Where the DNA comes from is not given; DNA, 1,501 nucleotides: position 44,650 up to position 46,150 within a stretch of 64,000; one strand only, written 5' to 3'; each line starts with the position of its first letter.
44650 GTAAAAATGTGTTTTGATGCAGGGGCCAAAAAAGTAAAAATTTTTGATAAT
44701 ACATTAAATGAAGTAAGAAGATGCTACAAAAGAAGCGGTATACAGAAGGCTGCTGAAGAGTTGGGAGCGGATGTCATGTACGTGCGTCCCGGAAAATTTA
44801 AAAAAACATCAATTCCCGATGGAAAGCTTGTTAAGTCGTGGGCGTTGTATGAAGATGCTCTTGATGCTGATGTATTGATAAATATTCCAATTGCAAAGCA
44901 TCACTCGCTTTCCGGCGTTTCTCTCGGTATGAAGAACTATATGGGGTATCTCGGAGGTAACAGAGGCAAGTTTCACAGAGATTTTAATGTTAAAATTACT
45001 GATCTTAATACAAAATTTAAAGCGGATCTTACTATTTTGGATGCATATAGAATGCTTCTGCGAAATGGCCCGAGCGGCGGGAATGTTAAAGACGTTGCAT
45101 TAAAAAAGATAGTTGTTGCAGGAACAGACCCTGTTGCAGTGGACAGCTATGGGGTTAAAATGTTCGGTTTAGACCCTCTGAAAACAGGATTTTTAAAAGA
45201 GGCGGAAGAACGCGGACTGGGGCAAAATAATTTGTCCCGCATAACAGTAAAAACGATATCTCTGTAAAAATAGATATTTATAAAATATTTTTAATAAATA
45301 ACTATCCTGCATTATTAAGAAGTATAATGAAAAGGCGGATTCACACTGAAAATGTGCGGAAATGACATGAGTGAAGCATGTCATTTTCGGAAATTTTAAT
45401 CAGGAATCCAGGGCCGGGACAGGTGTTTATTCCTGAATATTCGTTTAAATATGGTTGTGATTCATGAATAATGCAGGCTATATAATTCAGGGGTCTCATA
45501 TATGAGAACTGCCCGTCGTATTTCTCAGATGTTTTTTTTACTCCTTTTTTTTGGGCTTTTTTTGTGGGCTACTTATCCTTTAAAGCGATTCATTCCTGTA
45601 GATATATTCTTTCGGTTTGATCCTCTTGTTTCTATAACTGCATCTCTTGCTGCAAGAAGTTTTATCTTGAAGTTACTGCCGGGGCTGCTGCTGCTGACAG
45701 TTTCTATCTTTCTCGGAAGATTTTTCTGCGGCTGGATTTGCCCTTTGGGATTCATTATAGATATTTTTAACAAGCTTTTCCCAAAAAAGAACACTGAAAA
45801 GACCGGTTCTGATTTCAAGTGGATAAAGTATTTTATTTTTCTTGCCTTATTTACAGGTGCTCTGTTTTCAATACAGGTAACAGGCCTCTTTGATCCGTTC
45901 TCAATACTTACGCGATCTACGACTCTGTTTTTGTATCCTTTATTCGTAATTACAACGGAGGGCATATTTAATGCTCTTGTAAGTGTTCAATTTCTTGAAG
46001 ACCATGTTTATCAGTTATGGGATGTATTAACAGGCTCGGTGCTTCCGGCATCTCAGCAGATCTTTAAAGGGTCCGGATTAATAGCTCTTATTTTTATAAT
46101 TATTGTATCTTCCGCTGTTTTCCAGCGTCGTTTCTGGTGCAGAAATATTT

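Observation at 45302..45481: Unannotated structured MITE inserted between DUF362 and its 4Fe-4S partner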

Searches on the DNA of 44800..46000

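Call 8: search_rna_families(source=window, start=44800, end=46000, threshold=evalue, max_evalue=10)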
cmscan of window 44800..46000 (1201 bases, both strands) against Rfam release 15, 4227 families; matches with E-value up to 10: 2.
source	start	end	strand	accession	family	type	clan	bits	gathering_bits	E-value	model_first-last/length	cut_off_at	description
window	45752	45844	-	RF01711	Lnt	Cis-reg;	-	18.4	55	8.7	1-63/63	no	Lnt RNA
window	45350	45452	-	RF02099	rivX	Gene; sRNA;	-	15.9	100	0.2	1-248/248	no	rivX sRNA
